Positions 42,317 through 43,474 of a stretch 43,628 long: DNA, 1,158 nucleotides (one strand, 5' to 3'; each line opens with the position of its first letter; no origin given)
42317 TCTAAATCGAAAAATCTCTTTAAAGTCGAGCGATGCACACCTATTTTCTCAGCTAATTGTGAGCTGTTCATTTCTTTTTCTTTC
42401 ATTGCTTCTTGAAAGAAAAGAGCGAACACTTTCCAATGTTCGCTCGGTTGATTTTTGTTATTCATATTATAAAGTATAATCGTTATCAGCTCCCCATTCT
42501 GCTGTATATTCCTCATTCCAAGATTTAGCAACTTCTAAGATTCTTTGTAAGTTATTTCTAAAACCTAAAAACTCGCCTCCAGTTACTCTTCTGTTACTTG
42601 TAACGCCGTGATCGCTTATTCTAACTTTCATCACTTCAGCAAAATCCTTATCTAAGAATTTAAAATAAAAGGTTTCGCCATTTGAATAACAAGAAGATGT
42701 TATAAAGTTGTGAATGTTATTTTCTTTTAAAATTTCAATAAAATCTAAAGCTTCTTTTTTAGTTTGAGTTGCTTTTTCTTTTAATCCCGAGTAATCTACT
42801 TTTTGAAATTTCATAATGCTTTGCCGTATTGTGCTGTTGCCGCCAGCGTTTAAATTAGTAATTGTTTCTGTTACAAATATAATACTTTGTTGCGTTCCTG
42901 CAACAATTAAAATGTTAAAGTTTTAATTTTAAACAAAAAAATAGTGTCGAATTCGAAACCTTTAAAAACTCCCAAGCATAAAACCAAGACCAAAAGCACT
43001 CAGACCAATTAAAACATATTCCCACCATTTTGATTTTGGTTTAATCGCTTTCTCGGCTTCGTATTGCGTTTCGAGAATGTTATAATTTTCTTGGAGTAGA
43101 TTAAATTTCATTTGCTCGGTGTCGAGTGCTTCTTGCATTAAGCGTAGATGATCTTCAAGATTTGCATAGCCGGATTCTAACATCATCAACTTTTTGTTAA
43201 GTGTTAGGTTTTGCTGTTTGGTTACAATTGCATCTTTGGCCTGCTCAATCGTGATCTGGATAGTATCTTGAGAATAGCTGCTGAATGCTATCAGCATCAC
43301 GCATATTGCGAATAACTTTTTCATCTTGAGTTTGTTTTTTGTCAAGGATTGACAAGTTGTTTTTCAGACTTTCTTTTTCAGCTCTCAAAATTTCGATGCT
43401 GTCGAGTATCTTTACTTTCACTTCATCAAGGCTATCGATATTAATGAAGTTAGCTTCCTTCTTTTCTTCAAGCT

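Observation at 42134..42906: Self-promoted small-gene plus HTH cassette between the lysis and tail modules (acr-aca-like or toxin-antitoxin-like)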

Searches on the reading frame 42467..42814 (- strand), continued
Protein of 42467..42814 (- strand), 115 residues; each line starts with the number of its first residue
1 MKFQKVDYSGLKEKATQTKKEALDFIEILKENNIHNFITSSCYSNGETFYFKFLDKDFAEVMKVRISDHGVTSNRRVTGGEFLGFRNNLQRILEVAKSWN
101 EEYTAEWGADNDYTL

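Call 39: fold_search(model_id=the predicted structure, library=viral)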
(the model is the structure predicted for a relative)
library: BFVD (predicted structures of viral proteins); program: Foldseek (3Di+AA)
matches with E <= 10: 1145; with E <= 0.001: 0
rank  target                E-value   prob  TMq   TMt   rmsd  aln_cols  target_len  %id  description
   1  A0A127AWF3            1.6e-02  0.30  0.25  0.18  13.9       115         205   15  Uncharacterized protein [Bacillus phage SP-15]
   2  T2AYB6                1.7e-02  0.87  0.37  0.35   6.4       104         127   10  (no name in the UniProt tables at hand)
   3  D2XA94                4.0e-02  0.57  0.30  0.24   6.3        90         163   10  Uncharacterized protein [Marseillevirus marseillevirus]
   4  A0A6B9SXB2            4.0e-02  0.51  0.31  0.37   8.4        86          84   10  (no name in the UniProt tables at hand)
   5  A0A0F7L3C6            4.0e-02  0.33  0.25  0.26  14.1       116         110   15  Uncharacterized protein [uncultured marine virus]
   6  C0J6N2                4.5e-02  0.20  0.25  0.19  16.3       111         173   19  (no name in the UniProt tables at hand)
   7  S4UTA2                5.1e-02  0.16  0.20  0.24  13.4        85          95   13  Uncharacterized protein [Escherichia phage JES2013]
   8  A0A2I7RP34            5.5e-02  0.69  0.33  0.27   7.9        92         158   11  (no name in the UniProt tables at hand)
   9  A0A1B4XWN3            5.5e-02  0.54  0.32  0.13  10.5       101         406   12  Uncharacterized protein [Tenacibaculum phage pT24]
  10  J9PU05                8.0e-02  0.23  0.20  0.21  12.2        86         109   13  Uncharacterized protein [Bacillus phage BCD7]
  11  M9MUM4                8.5e-02  0.28  0.24  0.31  12.8        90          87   10  (no name in the UniProt tables at hand)
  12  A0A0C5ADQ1            8.5e-02  0.20  0.24  0.20  13.7       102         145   11  Uncharacterized protein [Mycobacterium phage Kratio]
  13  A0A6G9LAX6            9.6e-02  0.41  0.30  0.35  12.8       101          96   14  Immunity repressor [Mycobacterium phage Ein37]
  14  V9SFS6                9.6e-02  0.23  0.27  0.21  10.6       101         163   10  Uncharacterized protein [Tunisvirus fontaine2]
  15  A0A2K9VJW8            1.0e-01  0.75  0.40  0.40   5.3       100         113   14  Inhibitor of dGTPase [Escherichia phage HZ2R8]
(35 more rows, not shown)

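Call 40: find_related_loci(query=A1, collection=viral_contigs, flank=6000)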
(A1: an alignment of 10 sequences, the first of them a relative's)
Query A1 (115 aa) in viral_contigs; peptide patterns used: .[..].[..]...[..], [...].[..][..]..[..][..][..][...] (x = any residue, [..] = any of these).
51 stretches matched a pattern; 2 encode a relative of the query (tblastn E <= 1e-3); 2 distinct loci.
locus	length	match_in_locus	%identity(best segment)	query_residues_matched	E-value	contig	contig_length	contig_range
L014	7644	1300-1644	75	1-115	1e-55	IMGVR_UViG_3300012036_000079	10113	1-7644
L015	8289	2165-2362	33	27-92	3e-7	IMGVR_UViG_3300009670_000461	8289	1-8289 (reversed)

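Call 41: find_related_loci(query=A1, collection=genome_contigs, flank=6000)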
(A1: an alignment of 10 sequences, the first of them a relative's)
Query A1 (115 aa) in genome_contigs; peptide patterns used: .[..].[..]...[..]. (x = any residue, [..] = any of these).
28 stretches matched a pattern; 1 encode a relative of the query (tblastn E <= 1e-3); 1 distinct loci.
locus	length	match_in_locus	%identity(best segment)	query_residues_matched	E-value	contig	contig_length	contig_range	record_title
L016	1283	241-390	34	28-77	9e-7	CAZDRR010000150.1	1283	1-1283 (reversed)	MAG TPA_asm: uncultured Candidatus Saccharibacteria bacterium isolate SRP220891_co5_148 genome assembly, contig: NODE_16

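Call 89: search_protein_families(library=phrogs, proteins=[P0012, P0008, P0009, P0010, P0011, P0013, P0014, P0019, P0022, P0024], max_evalue=0.001)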
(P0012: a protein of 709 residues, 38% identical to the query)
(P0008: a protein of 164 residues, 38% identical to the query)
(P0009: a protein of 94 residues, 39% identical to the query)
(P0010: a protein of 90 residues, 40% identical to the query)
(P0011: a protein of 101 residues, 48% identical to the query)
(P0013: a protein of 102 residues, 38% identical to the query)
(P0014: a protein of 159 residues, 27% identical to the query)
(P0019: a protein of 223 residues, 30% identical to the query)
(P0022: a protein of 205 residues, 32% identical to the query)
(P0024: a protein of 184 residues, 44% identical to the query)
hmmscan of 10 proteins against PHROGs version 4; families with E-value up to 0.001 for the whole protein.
P0012 (709 aa): 2 families
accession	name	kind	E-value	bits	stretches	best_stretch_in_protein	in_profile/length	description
phrog_19273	-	unknown function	8.6e-13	46.3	1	525-699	3479-3656/4846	-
phrog_10089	-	moron, auxiliary metabolic gene and host takeover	6.4e-05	20.8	1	4-94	856-951/4647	DarB-like antirestriction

P0008 (164 aa): 0 families

P0009 (94 aa): 0 families

P0010 (90 aa): 0 families

P0011 (101 aa): 0 families

P0013 (102 aa): 0 families

P0014 (159 aa): 0 families

P0019 (223 aa): 0 families

P0022 (205 aa): 0 families

P0024 (184 aa): 0 families

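Call 96: predict_structure(alignment_id=A5)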
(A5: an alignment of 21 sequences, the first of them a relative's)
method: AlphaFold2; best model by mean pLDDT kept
length: 115 residues; sequences in the alignment: 21
mean_pLDDT: 73.4   pTM: 0.69
mean pLDDT of the five models: 73.4, 73.3, 71.7, 71.0, 69.6
residues with pLDDT >= 90: 24; 70-90: 55; 50-70: 11; < 50: 25
segments of 3 or more residues with pLDDT < 50: 1-8, 10-12, 70-83
pLDDT, mean of each block of 10 residues (from residue 1): 42 67 86 90 79 90 78 37 63 91 88 70
secondary structure, 60 per line:
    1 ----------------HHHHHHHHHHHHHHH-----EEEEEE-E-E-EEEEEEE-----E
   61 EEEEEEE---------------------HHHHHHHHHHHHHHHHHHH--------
elements in order: H17-31 E37-42 E48-54 E60-67 H89-107

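Call 99: fold_search(model_id=the predicted structure, library=pdb)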
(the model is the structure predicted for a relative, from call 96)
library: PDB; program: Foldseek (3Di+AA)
matches with E <= 10: 447; with E <= 0.001: 0
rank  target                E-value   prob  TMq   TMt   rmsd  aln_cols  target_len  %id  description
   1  2fv4_MODEL_1_A        2.3e-01  0.28  0.30  0.37   8.4        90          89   14  NMR solution structure of the yeast kinetochore Spc24/Spc25 globular domain (released 2006-06-13)
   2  6vm6_E                2.6e-01  0.14  0.30  0.11  14.8       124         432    7  Structure of Acinetobacter baumannii Cap4 SAVED/CARF-domain containing receptor with the cyclic trinucleotide 2'3'3'-c (released 2020-06-17)
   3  6wam_A                2.8e-01  0.14  0.30  0.11  14.9       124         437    7  Structure of Acinetobacter baumannii Cap4 SAVED/CARF-domain containing receptor (released 2020-06-17)
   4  6vm6_C                3.2e-01  0.14  0.30  0.11  14.9       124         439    7  Structure of Acinetobacter baumannii Cap4 SAVED/CARF-domain containing receptor with the cyclic trinucleotide 2'3'3'-c (released 2020-06-17)
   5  6vm6_B                3.2e-01  0.13  0.29  0.10  14.7       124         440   10  Structure of Acinetobacter baumannii Cap4 SAVED/CARF-domain containing receptor with the cyclic trinucleotide 2'3'3'-c (released 2020-06-17)
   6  6wam_B                3.4e-01  0.13  0.30  0.11  14.9       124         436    7  Structure of Acinetobacter baumannii Cap4 SAVED/CARF-domain containing receptor (released 2020-06-17)
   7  5jaa_D                3.6e-01  0.18  0.29  0.32  10.3       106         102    9  Crystal structure of the HigBA2 toxin-antitoxin complex (released 2017-04-05)
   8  4ka7_A                4.4e-01  0.13  0.22  0.05   5.2        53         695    6  Structure of Organellar OligoPeptidase (E572Q) in complex with an endogenous substrate (released 2013-09-18)
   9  6wam_E                4.7e-01  0.12  0.30  0.11  14.8       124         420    7  Structure of Acinetobacter baumannii Cap4 SAVED/CARF-domain containing receptor (released 2020-06-17)
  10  6wam_F                5.0e-01  0.11  0.30  0.11  14.8       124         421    7  Structure of Acinetobacter baumannii Cap4 SAVED/CARF-domain containing receptor (released 2020-06-17)
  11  6vm6_A                5.0e-01  0.11  0.30  0.11  14.9       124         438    7  Structure of Acinetobacter baumannii Cap4 SAVED/CARF-domain containing receptor with the cyclic trinucleotide 2'3'3'-c (released 2020-06-17)
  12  6wan_F                5.7e-01  0.11  0.31  0.11  14.8       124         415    7  Structure of Acinetobacter baumannii Cap4 SAVED/CARF-domain containing receptor with the cyclic trinucleotide 3'3'3'-c (released 2020-06-17)
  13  6vm6_F                5.7e-01  0.11  0.31  0.11  14.8       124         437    7  Structure of Acinetobacter baumannii Cap4 SAVED/CARF-domain containing receptor with the cyclic trinucleotide 2'3'3'-c (released 2020-06-17)
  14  2mdp_MODEL_1_A        6.0e-01  0.13  0.28  0.35   6.5        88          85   11  The bacteriophage T7 encoded inhibitor (gp1.2) of E. coli dGTP triphosphohydrolase (released 2016-04-20)
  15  6wan_D                6.4e-01  0.10  0.30  0.11  14.8       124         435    7  Structure of Acinetobacter baumannii Cap4 SAVED/CARF-domain containing receptor with the cyclic trinucleotide 3'3'3'-c (released 2020-06-17)
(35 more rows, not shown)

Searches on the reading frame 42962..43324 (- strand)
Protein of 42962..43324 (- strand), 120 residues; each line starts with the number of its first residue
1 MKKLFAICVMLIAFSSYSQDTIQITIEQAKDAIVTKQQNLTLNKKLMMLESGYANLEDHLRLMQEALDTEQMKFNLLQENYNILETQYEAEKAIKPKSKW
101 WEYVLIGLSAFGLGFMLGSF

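Call 9: search_protein_families(library=phrogs, proteins=[window:42962-43324:-], max_evalue=0.01)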
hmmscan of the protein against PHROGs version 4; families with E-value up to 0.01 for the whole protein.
window:42962-43324:- (120 aa): 1 family
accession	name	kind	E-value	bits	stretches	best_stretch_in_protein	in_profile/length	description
phrog_14669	-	unknown function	0.00059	20.7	1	2-73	11-81/128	-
